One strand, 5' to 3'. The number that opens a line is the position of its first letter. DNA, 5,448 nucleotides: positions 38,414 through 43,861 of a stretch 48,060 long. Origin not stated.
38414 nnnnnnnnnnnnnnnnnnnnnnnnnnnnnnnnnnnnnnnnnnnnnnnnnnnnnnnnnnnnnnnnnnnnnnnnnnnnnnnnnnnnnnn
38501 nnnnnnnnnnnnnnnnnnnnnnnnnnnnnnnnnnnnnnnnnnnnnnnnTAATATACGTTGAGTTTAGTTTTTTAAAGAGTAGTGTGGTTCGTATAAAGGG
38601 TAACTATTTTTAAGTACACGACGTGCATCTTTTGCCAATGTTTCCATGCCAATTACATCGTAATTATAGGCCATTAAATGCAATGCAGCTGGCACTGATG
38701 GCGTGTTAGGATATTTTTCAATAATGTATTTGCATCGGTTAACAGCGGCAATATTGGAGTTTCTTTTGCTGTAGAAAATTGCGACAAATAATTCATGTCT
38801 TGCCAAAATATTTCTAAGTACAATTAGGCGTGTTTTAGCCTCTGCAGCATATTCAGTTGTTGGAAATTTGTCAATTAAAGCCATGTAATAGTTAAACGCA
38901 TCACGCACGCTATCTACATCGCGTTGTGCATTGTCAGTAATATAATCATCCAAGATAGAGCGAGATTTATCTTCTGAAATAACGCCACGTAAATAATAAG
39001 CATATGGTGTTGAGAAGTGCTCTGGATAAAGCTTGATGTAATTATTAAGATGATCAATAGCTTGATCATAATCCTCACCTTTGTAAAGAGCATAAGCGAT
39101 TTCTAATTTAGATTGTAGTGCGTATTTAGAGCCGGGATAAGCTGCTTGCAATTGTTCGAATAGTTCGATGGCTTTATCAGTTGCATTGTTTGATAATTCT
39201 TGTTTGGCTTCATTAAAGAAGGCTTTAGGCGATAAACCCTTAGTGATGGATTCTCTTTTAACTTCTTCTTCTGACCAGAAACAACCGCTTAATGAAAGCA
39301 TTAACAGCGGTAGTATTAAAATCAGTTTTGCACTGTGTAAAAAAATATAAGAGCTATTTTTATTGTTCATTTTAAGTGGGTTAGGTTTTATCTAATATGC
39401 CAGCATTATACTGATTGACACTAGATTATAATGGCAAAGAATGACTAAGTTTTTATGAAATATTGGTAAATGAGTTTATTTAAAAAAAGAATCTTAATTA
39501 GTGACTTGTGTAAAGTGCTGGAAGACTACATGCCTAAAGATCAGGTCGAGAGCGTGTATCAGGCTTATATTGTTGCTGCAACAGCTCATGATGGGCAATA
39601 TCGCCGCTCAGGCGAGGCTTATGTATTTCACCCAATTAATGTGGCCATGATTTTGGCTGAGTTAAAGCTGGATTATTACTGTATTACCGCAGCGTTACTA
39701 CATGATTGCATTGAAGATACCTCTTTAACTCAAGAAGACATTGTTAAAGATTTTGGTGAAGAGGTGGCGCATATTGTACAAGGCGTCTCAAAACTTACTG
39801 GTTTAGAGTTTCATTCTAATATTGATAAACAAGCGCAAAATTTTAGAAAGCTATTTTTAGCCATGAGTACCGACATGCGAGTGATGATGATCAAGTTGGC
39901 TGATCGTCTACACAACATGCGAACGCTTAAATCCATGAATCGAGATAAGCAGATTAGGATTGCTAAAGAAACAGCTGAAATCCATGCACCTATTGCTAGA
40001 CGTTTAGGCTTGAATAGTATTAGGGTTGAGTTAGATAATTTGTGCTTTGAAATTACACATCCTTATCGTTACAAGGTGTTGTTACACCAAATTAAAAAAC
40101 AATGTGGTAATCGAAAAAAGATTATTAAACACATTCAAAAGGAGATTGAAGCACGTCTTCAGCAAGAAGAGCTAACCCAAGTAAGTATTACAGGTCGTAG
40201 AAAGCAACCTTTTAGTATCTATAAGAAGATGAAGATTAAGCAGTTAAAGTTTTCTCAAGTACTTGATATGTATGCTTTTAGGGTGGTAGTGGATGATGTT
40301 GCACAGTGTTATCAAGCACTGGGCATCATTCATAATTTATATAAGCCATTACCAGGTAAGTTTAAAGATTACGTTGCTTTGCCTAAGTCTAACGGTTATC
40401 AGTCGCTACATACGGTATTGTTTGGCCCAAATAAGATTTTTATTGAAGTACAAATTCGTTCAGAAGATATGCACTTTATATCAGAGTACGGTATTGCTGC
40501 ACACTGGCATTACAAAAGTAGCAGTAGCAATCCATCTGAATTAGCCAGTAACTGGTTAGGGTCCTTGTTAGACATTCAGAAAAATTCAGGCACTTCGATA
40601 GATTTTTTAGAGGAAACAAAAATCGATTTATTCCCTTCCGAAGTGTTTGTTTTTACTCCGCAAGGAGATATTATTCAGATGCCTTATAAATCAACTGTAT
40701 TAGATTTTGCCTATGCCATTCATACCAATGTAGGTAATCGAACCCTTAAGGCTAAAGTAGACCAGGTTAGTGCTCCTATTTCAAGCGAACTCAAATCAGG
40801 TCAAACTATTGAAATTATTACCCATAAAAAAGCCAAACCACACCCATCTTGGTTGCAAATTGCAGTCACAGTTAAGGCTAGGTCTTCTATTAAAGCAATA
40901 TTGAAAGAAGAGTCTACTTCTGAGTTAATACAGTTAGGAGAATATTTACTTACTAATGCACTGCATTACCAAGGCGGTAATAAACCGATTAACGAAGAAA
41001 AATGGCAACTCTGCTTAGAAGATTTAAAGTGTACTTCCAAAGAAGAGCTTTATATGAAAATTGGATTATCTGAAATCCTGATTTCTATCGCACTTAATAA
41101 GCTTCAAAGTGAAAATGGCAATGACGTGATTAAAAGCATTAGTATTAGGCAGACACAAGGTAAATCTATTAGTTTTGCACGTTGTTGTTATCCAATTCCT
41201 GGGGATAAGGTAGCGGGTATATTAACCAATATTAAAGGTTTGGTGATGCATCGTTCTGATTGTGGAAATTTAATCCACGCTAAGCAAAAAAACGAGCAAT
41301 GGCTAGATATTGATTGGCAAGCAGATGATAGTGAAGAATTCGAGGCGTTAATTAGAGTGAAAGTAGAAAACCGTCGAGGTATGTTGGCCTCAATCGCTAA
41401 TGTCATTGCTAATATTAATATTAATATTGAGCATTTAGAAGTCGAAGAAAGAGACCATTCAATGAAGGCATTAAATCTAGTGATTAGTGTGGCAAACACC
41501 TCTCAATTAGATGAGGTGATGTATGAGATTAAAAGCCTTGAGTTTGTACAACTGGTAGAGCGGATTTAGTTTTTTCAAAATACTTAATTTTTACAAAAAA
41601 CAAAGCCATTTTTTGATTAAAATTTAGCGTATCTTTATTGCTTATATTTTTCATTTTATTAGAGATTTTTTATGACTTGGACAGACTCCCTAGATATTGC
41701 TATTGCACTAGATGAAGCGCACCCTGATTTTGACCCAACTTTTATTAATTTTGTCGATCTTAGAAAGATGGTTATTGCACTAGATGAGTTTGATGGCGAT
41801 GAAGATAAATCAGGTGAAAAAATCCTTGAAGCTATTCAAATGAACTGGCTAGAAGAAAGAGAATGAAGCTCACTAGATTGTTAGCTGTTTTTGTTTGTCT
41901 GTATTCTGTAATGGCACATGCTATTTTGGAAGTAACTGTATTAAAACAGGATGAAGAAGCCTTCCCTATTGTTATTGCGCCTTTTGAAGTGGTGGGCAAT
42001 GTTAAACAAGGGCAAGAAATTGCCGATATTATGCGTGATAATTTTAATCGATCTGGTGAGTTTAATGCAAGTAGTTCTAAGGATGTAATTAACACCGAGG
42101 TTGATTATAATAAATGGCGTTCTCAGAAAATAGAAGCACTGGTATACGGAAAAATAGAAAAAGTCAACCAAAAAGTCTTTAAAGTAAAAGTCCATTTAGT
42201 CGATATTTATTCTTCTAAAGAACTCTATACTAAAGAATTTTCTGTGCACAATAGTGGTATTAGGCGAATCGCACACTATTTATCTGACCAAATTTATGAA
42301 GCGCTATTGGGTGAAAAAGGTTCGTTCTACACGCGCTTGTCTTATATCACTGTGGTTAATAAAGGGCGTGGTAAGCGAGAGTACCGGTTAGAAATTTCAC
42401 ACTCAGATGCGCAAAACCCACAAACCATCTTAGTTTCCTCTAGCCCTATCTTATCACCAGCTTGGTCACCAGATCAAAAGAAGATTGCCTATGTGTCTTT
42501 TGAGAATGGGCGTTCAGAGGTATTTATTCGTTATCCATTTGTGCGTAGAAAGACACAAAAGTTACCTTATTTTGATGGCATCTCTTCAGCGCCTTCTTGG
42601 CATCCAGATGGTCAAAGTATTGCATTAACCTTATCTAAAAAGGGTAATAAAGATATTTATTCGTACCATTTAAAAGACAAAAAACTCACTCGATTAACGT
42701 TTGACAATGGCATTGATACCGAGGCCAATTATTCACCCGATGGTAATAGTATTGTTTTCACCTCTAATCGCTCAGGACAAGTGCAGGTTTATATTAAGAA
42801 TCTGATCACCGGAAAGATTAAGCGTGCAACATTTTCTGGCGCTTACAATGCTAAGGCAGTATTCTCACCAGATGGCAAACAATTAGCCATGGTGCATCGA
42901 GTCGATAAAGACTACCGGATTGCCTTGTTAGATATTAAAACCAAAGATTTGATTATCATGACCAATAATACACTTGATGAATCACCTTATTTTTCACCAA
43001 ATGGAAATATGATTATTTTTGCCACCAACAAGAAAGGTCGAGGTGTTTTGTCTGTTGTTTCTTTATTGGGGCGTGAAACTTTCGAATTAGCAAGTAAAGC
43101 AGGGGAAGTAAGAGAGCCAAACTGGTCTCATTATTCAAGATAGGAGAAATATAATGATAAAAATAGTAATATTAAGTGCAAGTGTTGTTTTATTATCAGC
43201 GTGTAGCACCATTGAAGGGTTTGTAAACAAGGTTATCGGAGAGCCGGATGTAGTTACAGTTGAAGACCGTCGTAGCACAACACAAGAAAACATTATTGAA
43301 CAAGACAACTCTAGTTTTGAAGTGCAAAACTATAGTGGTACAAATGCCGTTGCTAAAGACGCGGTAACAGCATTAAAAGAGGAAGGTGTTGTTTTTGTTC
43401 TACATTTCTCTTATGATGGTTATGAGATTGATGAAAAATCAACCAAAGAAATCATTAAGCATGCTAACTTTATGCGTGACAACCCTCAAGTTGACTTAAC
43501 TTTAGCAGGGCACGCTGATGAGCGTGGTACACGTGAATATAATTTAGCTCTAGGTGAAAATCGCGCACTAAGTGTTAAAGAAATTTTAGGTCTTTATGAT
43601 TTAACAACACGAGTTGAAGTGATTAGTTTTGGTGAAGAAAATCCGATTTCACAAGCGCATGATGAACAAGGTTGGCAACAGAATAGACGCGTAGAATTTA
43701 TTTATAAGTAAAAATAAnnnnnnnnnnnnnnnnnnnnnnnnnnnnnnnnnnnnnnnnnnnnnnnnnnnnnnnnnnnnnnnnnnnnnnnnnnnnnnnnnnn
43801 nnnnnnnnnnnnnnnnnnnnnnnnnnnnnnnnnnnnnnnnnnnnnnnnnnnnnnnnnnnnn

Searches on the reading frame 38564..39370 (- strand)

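Call 44: search_protein_families(library=pfam, proteins=[window:38564-39370:-], max_evalue=0.00001)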
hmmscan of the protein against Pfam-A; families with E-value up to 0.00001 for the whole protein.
window:38564-39370:- (268 aa): 5 families
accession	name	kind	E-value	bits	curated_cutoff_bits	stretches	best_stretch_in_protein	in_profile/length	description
PF13525.12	YfiO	-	1.1e-54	185.7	25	1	47-249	4-200/203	Outer membrane lipoprotein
PF13512.12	TPR_18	-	5.6e-28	98.4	21.9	1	46-182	8-145/145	Tetratricopeptide repeat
PF13174.12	TPR_6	-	8.2e-11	42.3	26.3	0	89-117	4-32/33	Tetratricopeptide repeat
PF09976.15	TPR_21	-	1.5e-06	28.6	25.5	0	50-113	41-104/193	Tetratricopeptide repeat-like domain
PF13428.12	TPR_14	-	2.7e-06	28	23.5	0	89-118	5-34/44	Tetratricopeptide repeat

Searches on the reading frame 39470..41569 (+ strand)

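Call 44: search_protein_families(library=pfam, proteins=[window:39470-41569:+], max_evalue=0.00001)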
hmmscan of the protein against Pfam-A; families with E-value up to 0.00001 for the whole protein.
window:39470-41569:+ (699 aa): 8 families
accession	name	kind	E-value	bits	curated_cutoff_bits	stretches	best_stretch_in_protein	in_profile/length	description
PF13328.12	HD_4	-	2.3e-43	148.1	27.2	1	32-181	1-155/156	HD domain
PF04607.23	RelA_SpoT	-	4.2e-40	137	27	1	242-351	1-111/113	Region found in RelA / SpoT proteins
PF02824.27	TGS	-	1.7e-16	60.4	22.2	1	392-451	1-60/60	TGS domain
PF13291.12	ACT_4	-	7.9e-14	52.5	27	1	621-698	2-80/80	ACT domain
PF19296.4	RelA_AH_RIS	-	1.9e-12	48.1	23.8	1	463-537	2-74/185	RelA/SpoT, AH and RIS domains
PF01966.28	HD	-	3.9e-12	46.9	22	1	54-150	4-116/116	HD domain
PF01842.31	ACT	-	1.6e-07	31.4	27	1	627-691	2-65/66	ACT domain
PF22629.2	ACT_AHAS_ss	-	2.7e-06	27.9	27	0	629-691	2-63/67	AHAS small subunit-like ACT domain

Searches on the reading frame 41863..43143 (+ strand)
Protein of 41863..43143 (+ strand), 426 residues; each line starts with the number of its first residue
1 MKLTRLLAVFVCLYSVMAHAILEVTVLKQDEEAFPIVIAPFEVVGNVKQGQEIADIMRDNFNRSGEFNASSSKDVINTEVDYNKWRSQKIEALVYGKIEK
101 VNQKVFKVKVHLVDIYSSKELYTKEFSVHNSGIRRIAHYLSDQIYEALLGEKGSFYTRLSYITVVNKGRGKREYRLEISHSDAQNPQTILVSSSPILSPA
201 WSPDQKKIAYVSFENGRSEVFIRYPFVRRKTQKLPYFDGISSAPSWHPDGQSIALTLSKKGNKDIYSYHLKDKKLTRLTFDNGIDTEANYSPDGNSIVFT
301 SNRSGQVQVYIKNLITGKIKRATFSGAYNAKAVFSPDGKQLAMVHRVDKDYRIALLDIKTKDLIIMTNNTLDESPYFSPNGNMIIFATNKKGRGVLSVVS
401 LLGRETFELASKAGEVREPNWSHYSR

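Call 74: search_protein_families(library=pfam, proteins=[window:41863-43143:+], max_evalue=0.00001)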
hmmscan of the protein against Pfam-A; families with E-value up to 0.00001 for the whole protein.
window:41863-43143:+ (426 aa): 4 families
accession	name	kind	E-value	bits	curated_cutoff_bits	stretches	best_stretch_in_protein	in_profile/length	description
PF07676.18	PD40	-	7.6e-36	121.8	20.9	1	275-311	1-38/38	WD40-like Beta Propeller Repeat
PF04052.18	TolB_N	-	2.3e-19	69.9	22.4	1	22-121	1-106/106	TolB amino-terminal domain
PF25174.1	Beta-prop_THOC3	-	5.6e-09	35.8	305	1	199-345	8-148/272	THOC3 beta-propeller domain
PF00930.27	DPPIV_N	-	2.9e-08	33.3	22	0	260-329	20-83/354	Dipeptidyl peptidase IV (DPP IV) N-terminal region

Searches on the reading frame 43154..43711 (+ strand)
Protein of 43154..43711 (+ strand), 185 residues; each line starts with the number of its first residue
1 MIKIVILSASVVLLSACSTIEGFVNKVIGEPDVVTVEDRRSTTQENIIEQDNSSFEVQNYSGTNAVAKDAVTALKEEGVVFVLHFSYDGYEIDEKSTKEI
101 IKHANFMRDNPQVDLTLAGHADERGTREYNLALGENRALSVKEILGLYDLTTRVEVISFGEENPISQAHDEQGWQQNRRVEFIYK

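Call 74: search_protein_families(library=pfam, proteins=[window:43154-43711:+], max_evalue=0.00001)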
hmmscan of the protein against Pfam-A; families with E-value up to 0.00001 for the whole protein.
window:43154-43711:+ (185 aa): 1 family
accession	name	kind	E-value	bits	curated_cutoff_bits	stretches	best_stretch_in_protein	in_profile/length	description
PF00691.25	OmpA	-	9.4e-13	48.8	27.2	1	85-178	2-98/98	OmpA family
